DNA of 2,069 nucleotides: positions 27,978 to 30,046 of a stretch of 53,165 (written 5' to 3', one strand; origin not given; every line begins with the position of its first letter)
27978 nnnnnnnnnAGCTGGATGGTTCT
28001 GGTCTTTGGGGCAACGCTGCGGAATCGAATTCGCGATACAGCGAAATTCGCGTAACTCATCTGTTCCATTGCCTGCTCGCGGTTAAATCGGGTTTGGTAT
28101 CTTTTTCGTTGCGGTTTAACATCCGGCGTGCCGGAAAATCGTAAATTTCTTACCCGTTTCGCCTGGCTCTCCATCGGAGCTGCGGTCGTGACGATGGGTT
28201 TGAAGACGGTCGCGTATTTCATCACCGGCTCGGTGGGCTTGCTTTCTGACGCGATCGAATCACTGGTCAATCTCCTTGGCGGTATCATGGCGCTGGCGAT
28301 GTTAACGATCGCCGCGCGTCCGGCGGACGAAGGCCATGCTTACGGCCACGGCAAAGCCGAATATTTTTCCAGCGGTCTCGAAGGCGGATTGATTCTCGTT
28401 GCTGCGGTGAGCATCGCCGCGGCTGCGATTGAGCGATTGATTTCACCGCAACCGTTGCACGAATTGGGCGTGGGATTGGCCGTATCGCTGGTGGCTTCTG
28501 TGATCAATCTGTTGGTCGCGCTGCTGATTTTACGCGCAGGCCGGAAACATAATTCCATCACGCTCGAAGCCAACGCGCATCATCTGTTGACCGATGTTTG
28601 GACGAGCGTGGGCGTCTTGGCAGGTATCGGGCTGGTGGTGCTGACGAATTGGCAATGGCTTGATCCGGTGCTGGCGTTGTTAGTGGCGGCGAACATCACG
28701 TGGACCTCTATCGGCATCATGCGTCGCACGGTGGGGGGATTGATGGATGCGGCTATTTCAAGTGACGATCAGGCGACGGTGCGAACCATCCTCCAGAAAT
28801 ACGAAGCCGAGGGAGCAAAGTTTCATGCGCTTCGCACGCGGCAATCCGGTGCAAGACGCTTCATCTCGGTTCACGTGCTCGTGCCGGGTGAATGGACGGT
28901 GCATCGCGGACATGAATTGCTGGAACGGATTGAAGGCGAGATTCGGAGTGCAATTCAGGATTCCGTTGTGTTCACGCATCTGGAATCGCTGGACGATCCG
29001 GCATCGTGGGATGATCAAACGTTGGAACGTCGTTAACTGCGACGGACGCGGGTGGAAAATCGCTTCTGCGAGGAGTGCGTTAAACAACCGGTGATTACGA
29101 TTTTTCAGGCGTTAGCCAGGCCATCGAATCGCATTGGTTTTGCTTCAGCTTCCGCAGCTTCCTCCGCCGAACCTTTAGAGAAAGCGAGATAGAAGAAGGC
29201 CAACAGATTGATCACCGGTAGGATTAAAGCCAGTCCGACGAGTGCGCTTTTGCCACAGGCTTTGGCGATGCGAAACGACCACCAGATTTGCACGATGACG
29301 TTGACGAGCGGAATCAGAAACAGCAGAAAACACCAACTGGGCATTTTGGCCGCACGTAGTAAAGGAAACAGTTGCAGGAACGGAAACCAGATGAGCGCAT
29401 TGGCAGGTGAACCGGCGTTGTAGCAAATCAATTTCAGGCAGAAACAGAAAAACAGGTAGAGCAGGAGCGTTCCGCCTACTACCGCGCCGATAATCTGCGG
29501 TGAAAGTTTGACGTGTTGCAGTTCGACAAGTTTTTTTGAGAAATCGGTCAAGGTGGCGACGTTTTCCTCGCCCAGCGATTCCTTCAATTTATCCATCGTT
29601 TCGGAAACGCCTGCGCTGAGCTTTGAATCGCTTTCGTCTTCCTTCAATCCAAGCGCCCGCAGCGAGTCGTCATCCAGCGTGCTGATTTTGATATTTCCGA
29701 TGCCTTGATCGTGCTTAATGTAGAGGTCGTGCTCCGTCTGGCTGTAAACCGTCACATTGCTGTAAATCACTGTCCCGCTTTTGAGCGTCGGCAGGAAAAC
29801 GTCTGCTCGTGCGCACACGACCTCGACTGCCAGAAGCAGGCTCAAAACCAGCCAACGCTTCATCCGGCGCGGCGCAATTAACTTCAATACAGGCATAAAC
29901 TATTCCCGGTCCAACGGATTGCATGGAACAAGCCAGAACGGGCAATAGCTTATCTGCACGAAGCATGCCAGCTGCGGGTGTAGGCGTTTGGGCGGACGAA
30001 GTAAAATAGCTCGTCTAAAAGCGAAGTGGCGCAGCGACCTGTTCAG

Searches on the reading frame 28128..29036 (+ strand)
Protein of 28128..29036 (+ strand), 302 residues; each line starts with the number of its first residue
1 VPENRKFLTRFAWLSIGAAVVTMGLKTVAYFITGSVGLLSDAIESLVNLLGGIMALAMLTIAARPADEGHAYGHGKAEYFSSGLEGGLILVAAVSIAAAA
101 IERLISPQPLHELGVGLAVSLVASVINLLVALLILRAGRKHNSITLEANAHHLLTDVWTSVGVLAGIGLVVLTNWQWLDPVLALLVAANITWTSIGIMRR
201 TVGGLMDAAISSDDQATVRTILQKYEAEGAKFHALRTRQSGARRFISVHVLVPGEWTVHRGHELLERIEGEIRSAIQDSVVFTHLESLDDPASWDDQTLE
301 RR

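Call 87: search_protein_families(library=pfam, proteins=[window:28128-29036:+], max_evalue=0.001)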
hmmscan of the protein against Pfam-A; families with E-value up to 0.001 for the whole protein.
window:28128-29036:+ (302 aa): 2 families
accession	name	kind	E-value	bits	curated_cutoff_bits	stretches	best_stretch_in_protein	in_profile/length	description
PF01545.26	Cation_efflux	-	2.7e-42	145.2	26.6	1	13-206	2-198/198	Cation efflux family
PF16916.11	ZT_dimer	-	6.9e-19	68.1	26.7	1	211-287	2-77/78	Dimerisation domain of Zinc Transporter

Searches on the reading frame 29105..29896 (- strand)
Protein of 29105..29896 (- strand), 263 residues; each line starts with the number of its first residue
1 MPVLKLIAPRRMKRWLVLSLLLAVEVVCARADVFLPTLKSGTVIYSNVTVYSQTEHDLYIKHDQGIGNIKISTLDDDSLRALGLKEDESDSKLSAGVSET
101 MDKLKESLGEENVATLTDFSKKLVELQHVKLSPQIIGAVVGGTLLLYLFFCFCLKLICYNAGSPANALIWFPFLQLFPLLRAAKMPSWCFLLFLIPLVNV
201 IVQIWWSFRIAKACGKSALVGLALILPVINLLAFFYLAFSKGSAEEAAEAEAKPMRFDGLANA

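Call 87: search_protein_families(library=pfam, proteins=[window:29105-29896:-], max_evalue=0.001)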
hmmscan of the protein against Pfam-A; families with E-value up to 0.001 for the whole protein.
window:29105-29896:- (263 aa): 1 family
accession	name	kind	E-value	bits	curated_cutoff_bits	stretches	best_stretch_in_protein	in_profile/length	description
PF18936.5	DUF5684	-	2e-08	35.2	27.4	1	171-241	5-74/81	Family of unknown function (DUF5684)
